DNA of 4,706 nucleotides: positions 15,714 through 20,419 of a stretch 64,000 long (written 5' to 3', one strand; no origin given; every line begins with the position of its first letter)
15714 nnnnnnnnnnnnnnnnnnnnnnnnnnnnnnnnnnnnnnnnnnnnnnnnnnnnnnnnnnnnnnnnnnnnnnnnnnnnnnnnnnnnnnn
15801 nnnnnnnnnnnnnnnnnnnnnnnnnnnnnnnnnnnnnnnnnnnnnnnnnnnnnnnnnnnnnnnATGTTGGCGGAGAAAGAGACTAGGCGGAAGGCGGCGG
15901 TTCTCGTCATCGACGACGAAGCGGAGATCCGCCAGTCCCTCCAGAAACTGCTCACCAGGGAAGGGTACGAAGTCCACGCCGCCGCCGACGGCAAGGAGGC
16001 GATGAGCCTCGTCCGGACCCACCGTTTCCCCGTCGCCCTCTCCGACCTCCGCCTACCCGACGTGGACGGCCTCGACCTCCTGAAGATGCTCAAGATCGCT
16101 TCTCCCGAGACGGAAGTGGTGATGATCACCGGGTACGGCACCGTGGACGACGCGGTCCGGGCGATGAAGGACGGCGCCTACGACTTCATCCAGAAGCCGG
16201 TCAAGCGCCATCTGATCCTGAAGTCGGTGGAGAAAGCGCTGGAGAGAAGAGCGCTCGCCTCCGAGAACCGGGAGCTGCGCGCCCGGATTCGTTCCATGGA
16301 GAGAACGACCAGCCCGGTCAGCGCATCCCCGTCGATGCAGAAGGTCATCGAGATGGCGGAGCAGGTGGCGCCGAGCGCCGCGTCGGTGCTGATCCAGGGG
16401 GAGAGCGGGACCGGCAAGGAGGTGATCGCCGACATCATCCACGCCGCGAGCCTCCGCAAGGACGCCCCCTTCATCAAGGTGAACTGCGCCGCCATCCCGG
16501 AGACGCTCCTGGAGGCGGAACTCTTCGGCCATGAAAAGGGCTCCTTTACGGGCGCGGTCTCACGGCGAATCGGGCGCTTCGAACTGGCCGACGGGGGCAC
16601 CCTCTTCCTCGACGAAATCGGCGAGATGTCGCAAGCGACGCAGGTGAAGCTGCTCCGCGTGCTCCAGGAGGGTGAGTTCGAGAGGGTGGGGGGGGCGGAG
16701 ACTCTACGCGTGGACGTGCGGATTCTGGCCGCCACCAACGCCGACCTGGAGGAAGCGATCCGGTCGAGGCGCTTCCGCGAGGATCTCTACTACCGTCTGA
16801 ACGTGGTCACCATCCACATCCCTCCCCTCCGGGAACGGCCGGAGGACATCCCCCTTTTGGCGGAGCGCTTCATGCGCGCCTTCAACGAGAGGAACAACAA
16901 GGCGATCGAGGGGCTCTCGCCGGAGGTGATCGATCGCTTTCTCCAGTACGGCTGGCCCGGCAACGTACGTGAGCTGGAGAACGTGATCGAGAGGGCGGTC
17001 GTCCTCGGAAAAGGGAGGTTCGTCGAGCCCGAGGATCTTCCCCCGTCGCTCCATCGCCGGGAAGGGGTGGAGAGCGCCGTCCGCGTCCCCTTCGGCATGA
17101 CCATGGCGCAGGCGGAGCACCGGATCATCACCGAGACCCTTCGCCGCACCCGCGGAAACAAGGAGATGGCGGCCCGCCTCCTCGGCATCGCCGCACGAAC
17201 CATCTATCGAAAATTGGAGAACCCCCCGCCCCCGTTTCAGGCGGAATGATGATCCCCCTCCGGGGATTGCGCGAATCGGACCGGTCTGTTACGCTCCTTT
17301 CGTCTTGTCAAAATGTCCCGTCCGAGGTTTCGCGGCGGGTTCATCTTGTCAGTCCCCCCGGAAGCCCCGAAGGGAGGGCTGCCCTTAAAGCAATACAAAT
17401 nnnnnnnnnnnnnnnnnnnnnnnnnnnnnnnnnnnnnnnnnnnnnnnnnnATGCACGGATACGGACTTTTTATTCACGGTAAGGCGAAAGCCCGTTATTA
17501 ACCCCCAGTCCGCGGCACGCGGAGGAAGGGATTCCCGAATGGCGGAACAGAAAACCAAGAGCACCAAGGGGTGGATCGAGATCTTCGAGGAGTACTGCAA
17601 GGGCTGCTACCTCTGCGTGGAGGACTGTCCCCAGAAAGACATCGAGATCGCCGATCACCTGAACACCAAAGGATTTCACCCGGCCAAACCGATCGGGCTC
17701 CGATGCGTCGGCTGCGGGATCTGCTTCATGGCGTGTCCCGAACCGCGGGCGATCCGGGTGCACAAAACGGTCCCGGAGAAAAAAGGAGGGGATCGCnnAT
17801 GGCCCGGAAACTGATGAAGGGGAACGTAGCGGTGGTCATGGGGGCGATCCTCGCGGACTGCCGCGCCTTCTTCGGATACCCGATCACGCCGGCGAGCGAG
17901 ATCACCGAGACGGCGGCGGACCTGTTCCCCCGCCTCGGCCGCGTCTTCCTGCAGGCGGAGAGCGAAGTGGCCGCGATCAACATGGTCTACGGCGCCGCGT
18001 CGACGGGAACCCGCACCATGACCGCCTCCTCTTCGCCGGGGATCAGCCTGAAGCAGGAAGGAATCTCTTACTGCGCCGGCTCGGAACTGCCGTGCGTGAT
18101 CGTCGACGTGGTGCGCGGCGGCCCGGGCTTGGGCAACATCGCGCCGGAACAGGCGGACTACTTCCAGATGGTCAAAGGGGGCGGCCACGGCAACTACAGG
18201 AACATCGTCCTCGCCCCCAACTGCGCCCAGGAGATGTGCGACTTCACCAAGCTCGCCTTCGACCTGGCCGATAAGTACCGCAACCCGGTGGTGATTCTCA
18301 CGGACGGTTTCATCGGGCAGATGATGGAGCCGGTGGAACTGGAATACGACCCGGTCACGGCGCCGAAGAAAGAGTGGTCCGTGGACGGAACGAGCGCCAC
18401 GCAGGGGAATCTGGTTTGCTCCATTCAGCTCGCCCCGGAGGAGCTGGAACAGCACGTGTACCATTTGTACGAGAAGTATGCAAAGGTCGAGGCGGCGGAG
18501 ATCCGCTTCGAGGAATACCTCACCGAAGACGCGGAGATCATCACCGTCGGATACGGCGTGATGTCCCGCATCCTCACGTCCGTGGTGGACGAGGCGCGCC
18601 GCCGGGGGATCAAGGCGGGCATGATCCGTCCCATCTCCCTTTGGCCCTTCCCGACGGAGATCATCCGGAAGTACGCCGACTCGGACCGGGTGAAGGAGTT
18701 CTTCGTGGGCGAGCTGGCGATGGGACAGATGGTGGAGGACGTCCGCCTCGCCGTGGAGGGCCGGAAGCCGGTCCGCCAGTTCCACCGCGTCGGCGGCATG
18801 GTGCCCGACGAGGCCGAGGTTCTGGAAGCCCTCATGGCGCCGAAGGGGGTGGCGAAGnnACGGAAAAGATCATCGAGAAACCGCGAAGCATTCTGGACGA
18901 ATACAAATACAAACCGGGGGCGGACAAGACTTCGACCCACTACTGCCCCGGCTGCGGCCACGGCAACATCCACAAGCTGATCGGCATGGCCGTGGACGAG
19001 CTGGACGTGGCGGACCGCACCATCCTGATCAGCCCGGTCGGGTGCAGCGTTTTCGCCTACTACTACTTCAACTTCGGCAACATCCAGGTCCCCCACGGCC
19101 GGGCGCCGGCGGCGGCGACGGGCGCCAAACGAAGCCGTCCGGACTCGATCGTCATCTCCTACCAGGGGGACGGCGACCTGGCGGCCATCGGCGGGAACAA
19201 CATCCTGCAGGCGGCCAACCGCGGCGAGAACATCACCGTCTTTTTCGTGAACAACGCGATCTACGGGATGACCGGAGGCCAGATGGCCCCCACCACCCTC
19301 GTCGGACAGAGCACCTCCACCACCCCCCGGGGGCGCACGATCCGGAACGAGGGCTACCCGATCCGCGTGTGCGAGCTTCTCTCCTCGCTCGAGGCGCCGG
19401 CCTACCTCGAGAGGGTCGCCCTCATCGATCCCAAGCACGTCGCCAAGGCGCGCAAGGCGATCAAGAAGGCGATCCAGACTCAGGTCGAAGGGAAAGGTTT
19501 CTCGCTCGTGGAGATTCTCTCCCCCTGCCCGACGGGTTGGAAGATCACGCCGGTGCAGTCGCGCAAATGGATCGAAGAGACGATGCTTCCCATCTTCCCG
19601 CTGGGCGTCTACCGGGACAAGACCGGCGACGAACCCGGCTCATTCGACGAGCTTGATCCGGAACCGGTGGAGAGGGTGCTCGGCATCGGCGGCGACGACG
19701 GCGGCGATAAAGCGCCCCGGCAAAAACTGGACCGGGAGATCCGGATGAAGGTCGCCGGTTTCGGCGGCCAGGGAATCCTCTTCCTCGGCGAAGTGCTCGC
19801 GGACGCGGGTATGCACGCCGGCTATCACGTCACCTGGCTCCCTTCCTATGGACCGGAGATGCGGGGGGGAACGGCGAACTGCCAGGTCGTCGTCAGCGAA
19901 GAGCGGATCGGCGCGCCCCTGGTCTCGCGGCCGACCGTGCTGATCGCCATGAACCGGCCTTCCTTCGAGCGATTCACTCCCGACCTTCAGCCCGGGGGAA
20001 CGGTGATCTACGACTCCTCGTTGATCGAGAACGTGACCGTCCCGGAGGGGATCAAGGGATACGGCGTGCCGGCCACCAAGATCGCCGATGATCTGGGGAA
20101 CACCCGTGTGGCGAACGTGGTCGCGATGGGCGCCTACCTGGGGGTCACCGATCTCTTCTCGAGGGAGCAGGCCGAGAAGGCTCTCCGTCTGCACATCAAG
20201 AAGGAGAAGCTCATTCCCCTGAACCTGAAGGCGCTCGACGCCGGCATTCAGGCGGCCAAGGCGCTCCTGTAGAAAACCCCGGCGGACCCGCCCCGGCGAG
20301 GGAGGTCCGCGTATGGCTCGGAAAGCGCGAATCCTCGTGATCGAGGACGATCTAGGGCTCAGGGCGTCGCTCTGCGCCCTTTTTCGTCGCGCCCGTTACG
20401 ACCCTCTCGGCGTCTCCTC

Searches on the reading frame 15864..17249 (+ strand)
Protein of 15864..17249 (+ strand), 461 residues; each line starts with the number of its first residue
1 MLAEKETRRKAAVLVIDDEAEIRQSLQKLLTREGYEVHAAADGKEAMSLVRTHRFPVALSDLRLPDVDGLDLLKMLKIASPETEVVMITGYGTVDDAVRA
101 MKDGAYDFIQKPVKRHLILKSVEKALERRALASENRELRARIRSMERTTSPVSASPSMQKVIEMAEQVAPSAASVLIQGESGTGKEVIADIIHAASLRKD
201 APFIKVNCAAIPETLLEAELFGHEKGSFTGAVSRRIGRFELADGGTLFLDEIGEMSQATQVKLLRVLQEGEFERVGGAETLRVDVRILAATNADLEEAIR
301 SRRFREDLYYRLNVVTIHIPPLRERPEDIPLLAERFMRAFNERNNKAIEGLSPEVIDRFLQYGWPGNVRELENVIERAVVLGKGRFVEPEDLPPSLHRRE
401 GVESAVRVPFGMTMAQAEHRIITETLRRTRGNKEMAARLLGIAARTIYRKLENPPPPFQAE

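Call 12: search_protein_families(library=pfam, proteins=[window:15864-17246:+])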
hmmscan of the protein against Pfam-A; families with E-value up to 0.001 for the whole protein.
window:15864-17246:+ (461 aa): 8 families
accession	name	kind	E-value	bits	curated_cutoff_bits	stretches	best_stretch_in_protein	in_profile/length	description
PF00158.32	Sigma54_activat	-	1.1e-74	250.1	20.2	1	154-318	4-168/168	Sigma-54 interaction domain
PF00072.30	Response_reg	-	2.5e-30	105.4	30.2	1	13-122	1-110/111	Response regulator receiver domain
PF25601.1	AAA_lid_14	-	1.2e-28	99.2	27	1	323-401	1-79/87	AAA+ ATPase lid domain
PF14532.12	Sigma54_activ_2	-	5.5e-21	75.7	25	1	153-322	2-138/138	Sigma-54 interaction domain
PF02954.25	HTH_8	-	5.8e-11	42.4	22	1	414-452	2-40/42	Bacterial regulatory protein, Fis family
PF07728.20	AAA_5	-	9.5e-08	32.6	22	1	175-293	2-123/139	AAA domain (dynein-related subfamily)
PF00004.35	AAA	-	0.00013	22.9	21.2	1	175-309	1-128/131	ATPase family associated with various cellular activities (AAA)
PF07724.20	AAA_2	-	0.00049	20.6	27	0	173-359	4-163/166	AAA domain (Cdc48 subfamily)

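Call 13: find_encoding_contigs(protein=window:15864-17249:+, flank=10000, max_places=10)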
Protein window:15864-17249:+ (461 aa): no gene with exactly this product is on record in the collection.

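Call 72: search_protein_families(library=ncbifam, proteins=[window:15864-17246:+], max_evalue=0.00001)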
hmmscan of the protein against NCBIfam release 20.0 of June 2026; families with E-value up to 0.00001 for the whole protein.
window:15864-17246:+ (461 aa): 108 families (the best 25 are shown)
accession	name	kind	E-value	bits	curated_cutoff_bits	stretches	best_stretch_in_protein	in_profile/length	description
NF008469.0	PRK11361.1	equivalog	6.4e-146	486.7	714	1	11-452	5-452/461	acetoacetate metabolism transcriptional regulator AtoC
TIGR02915.1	PEP_resp_reg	equivalog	3.8e-134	447.9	502.6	1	13-452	1-440/445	PEP-CTERM-box response regulator transcription factor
TIGR01818.1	ntrC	equivalog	1.3e-129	433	558.6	1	13-400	1-385/463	nitrogen regulation protein NR(I)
NF007689.0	PRK10365.1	equivalog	1.8e-127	425.8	760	1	8-451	3-439/441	sigma-54-dependent response regulator transcription factor ZraR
TIGR01817.1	nifA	equivalog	6e-119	398.2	528.85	1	123-392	172-438/534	nif-specific transcriptional activator NifA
NF041946.1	LuxO_transreg_Vib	equivalog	1.4e-118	396.6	800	1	17-405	3-389/463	quorum-sensing sigma-54 dependent transcriptional regulator LuxO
NF011695.0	PRK15115.1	equivalog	2.3e-116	389.2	763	1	8-450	4-432/445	two-component system response regulator GlrR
NF051870.1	NAssimRespRegNtrX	equivalog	2.2e-112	376.3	600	1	12-452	3-448/452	nitrogen assimilation response regulator NtrX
NF050807.1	TransRegFlbDCaul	equivalog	3.1e-111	372.4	750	1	28-452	18-436/454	sigma-54-dependent transcriptional regulator FlbD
NF008176.1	PRK10923.1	equivalog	5.3e-110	368.2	620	1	10-406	3-395/469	nitrogen regulation protein NR(I)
NF041552.1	TF_PrdR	equivalog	1.5e-109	366.9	795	1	149-453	267-575/577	sigma-54 dependent transcriptional regulator PrdR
NF038308.1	RNA_repair_RtcR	equivalog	9.9e-99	331.6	650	1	5-446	23-503/530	RNA repair transcriptional activator RtcR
NF003451.0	PRK05022.1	equivalog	4e-98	329.3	476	1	118-444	155-498/512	nitric oxide reductase transcriptional regulator NorR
NF049963.1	RespRegFlgRCampy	domain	5e-96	322.2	750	1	13-451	3-424/429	fla regulon two-component system response regulator FlgR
NF041906.1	V4R_TF_MobR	exception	1.5e-93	314.2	999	1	149-448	232-538/544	phenol degradation transcriptional regulator MobR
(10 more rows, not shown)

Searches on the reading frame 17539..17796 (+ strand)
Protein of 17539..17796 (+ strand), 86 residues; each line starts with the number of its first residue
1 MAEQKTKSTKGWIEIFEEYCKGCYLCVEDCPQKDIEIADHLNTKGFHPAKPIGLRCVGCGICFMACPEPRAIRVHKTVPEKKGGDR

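Call 12: search_protein_families(library=pfam, proteins=[window:17539-17796:+])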
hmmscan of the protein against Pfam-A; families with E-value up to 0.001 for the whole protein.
window:17539-17796:+ (86 aa): 12 families
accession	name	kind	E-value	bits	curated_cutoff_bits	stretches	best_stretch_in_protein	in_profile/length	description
PF12838.12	Fer4_7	-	1.5e-11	45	27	1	20-67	2-49/52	4Fe-4S dicluster domain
PF14697.11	Fer4_21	-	8.6e-10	39.1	35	1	9-34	30-56/59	4Fe-4S dicluster domain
PF12837.12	Fer4_6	-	9.6e-09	35.2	25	2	55-71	8-23/24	4Fe-4S binding domain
PF00037.32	Fer4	-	1.8e-08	34.3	21.1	1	13-33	1-21/24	4Fe-4S binding domain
PF13187.11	Fer4_9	-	2.5e-08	34.3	27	1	19-68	1-49/52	4Fe-4S dicluster domain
PF12797.12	Fer4_2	-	1e-07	31.8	24.5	1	55-68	9-22/22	4Fe-4S binding domain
PF13237.11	Fer4_10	-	4.7e-07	30.1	25.5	0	17-40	6-31/53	4Fe-4S dicluster domain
PF25160.1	LdpA_Fe-S-bd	-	2.7e-06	27.5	27.6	0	55-69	27-41/49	LdpA Fe-S cluster-binding domain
PF13183.11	Fer4_8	-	5.9e-06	27.2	27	0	55-74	4-23/68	4Fe-4S dicluster domain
PF12800.12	Fer4_4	-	1.4e-05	25.5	24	0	55-67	3-15/17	4Fe-4S binding domain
PF13484.11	Fer4_16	-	6.5e-05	24.1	30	0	55-75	1-20/66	4Fe-4S double cluster binding domain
PF17179.9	Fer4_22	-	0.00053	21.2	27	0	55-68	1-14/95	4Fe-4S dicluster domain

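Call 50: find_homologous_proteins(query=window:17539-17796:+)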
Query window:17539-17796:+ (86 aa): 4 proteins with E <= 0.001 among 4 candidates.
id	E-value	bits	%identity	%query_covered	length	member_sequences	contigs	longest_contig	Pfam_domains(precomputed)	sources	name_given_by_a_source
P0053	2.5e-50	186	93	98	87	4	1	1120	PF14697.12,PF12797.13,PF12837.13,PF00037.33,PF12838.13,PF25160.2,PF13237.12,PF13183.12,PF12800.13,PF13187.12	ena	-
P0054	5.3e-35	137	70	97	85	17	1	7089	PF14697.12,PF12797.13,PF12837.13,PF00037.33,PF12838.13,PF25160.2,PF13237.12,PF13183.12,PF13187.12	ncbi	-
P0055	1.1e-30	123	64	97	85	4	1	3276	PF14697.12,PF12797.13,PF12837.13,PF00037.33,PF12838.13,PF13237.12,PF13183.12,PF12800.13,PF13187.12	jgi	jgi:Pyruvate/2-oxoacid:ferredoxin oxidoreductase delta subunit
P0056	2.8e-29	119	68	88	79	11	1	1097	PF14697.12,PF12797.13,PF12837.13,PF00037.33,PF12838.13,PF25160.2,PF13237.12,PF12800.13,PF13187.12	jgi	jgi:Pyruvate/2-oxoacid:ferredoxin oxidoreductase delta subunit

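Call 51: find_encoding_contigs(protein=P0053, flank=10000, max_places=10)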
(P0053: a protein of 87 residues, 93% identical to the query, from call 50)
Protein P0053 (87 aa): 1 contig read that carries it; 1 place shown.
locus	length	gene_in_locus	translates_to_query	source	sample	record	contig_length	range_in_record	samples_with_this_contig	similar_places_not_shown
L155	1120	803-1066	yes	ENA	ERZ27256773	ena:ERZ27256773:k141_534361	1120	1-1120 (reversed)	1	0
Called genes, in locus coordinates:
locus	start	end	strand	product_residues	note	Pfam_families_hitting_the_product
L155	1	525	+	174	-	?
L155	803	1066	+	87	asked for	PF13183:Fer4_8 (faint), PF14697:Fer4_21 (faint), PF25160:LdpA_Fe-S-bd (faint), PF00037:Fer4 (faint), PF12797:Fer4_2 (faint), PF12837:Fer4_6 (faint), PF12838:Fer4_7, PF13187:Fer4_9 (weak), +2 more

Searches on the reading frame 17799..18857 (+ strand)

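Call 12: search_protein_families(library=pfam, proteins=[window:17799-18857:+])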
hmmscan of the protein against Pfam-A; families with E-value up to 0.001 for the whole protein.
window:17799-18857:+ (353 aa): 3 families
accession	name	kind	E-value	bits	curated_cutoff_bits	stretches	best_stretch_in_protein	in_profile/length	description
PF01855.24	POR_N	-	3.6e-51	174.6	27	1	15-187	2-177/231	Pyruvate flavodoxin/ferredoxin oxidoreductase, thiamine diP-bdg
PF17147.9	PFOR_II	-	2.7e-20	73.1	27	1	245-337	1-98/102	Pyruvate:ferredoxin oxidoreductase core domain II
PF02780.25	Transketolase_C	-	0.00016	22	25.9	1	241-294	6-59/124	Transketolase, C-terminal domain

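Call 72: search_protein_families(library=ncbifam, proteins=[window:17799-18857:+], max_evalue=0.00001)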
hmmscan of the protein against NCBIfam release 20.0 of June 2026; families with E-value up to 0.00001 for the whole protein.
window:17799-18857:+ (353 aa): 13 families
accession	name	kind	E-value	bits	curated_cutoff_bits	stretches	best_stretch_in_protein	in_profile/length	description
NF005507.0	PRK07119.1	subfamily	3e-157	523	399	1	1-346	2-346/352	3-methyl-2-oxobutanoate dehydrogenase subunit VorB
NF006412.0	PRK08659.1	equivalog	1.9e-90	303.8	411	2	3-187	5-190/378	2-oxoacid:acceptor oxidoreductase subunit alpha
TIGR03710.1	OAFO_sf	subfamily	6.4e-67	226.4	482.75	2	4-181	194-371/561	2-oxoacid:acceptor oxidoreductase subunit alpha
NF007206.0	PRK09627.1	equivalog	3.8e-63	213.7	579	2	6-181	6-181/375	2-oxoglutarate synthase subunit alpha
NF041170.1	Oxoac_fdxalpha_Archa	equivalog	2.6e-41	141.7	800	1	5-181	237-424/636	2-oxoacid:ferredoxin oxidoreductase subunit alpha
NF040682.1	PorA_Arch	equivalog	2.7e-29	102.3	550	2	2-184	2-183/387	pyruvate synthase subunit PorA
NF006233.0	PRK08367.1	equivalog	5.5e-26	91.3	625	2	3-181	4-181/394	pyruvate ferredoxin oxidoreductase subunit alpha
NF007201.0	PRK09622.1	equivalog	2.2e-24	86.1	590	2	8-173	15-178/405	2-oxoacid:ferredoxin oxidoreductase subunit alpha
NF006232.0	PRK08366.1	equivalog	3.8e-21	75.1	646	1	2-172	6-172/394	2-ketoisovalerate ferredoxin oxidoreductase subunit alpha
TIGR03336.1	IOR_alpha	equivalog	2.9e-20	72.1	650.9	1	3-342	2-324/595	indolepyruvate ferredoxin oxidoreductase subunit alpha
NF045791.1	OxalOxredalpha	equivalog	2.3e-19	69.7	500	2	3-120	4-123/395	oxalate oxidoreductase subunit alpha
NF045764.1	PhenlGlyoxDHPadG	equivalog_domain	5e-19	68.1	700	1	6-170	5-167/398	NADH-dependent phenylglyoxylate dehydrogenase subunit alpha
TIGR02176.1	pyruv_ox_red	equivalog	5.5e-07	27.8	911.35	0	6-171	4-170/1167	pyruvate:ferredoxin (flavodoxin) oxidoreductase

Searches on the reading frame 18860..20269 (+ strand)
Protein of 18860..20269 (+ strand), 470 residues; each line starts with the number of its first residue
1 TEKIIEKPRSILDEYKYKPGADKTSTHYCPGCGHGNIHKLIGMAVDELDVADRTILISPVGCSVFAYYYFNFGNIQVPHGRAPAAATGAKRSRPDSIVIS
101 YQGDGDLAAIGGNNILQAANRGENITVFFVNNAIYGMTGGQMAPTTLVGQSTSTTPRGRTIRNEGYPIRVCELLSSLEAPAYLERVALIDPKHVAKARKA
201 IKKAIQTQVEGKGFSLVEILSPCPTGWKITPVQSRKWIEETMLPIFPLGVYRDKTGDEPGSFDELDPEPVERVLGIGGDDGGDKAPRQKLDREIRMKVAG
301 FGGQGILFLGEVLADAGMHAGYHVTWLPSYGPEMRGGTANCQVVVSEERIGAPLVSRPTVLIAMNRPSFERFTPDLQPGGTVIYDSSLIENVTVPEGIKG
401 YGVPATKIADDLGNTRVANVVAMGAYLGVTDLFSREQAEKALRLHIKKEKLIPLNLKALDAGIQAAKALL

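Call 12: search_protein_families(library=pfam, proteins=[window:18860-20269:+])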
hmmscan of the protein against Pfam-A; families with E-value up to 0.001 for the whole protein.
window:18860-20269:+ (470 aa): 2 families
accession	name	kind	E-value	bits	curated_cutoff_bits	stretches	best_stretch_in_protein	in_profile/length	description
PF01558.24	POR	-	6.9e-44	150.5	27.4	1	302-464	1-173/173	Pyruvate ferredoxin/flavodoxin oxidoreductase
PF02775.26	TPP_enzyme_C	-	3.7e-23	82.4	21.9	1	68-219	20-151/151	Thiamine pyrophosphate enzyme, C-terminal TPP binding domain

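Call 72: search_protein_families(library=ncbifam, proteins=[window:18860-20269:+], max_evalue=0.00001)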
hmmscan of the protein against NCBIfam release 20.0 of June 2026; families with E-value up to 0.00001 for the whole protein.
window:18860-20269:+ (470 aa): 30 families (the best 25 are shown)
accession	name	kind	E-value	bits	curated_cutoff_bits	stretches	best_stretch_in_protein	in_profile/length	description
TIGR02177.1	PorB_KorB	subfamily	1e-37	130.2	261.9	1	27-230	2-194/286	2-oxoacid:acceptor oxidoreductase, beta subunit, pyruvate/2-ketoisovalerate family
NF008820.0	PRK11866.1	equivalog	4.7e-35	121.4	402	1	24-226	13-204/287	2-oxoacid ferredoxin oxidoreductase subunit beta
NF006323.0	PRK08537.1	equivalog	3.4e-34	117.8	235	1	296-467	5-179/181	2-oxoacid:ferredoxin oxidoreductase subunit gamma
NF008821.0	PRK11869.1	equivalog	5e-33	114.2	438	1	22-233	10-210/286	2-oxoacid ferredoxin oxidoreductase subunit beta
NF007207.0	PRK09628.1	equivalog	8.6e-33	114.1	364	1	20-225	10-204/277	2-oxoglutarate ferredoxin oxidoreductase subunit beta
NF041171.1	Oxoac_fdxbeta_Archa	equivalog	3.7e-32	111.8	423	1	26-230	3-196/296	2-oxoacid:ferredoxin oxidoreductase subunit beta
TIGR03710.1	OAFO_sf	subfamily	8.5e-27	93.9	482.75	1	294-468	2-175/561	2-oxoacid:acceptor oxidoreductase subunit alpha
NF008819.1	PRK11865.1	equivalog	1.6e-21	76.9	405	1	26-233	18-222/300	pyruvate synthase subunit PorB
NF006211.0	PRK08338.1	equivalog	4.3e-19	68.6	239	1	295-465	2-167/170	2-oxoacid:ferredoxin oxidoreductase subunit gamma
NF008818.0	PRK11864.1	subfamily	6.7e-18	64.8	405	1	28-233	20-218/300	3-methyl-2-oxobutanoate dehydrogenase subunit beta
NF005322.0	PRK06853.1-2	equivalog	9.6e-17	61.4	237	1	295-467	7-194/197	indolepyruvate oxidoreductase subunit beta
NF005325.0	PRK06853.1-5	equivalog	4e-16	59.3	230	1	296-465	6-190/192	indolepyruvate oxidoreductase subunit beta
NF006275.0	PRK08441.1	equivalog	7.1e-16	58.3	216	1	294-468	3-180/185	2-oxoglutarate-acceptor oxidoreductase subunit OorC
TIGR02175.1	PorC_KorC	subfamily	7.6e-15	55.1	81.1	1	297-466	5-175/177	2-oxoacid:acceptor oxidoreductase, gamma subunit, pyruvate/2-ketoisovalerate family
NF045766.1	PhenlGlyoxDHPadI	equivalog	1.8e-14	53.4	700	1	92-232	229-363/443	NADH-dependent phenylglyoxylate dehydrogenase subunit beta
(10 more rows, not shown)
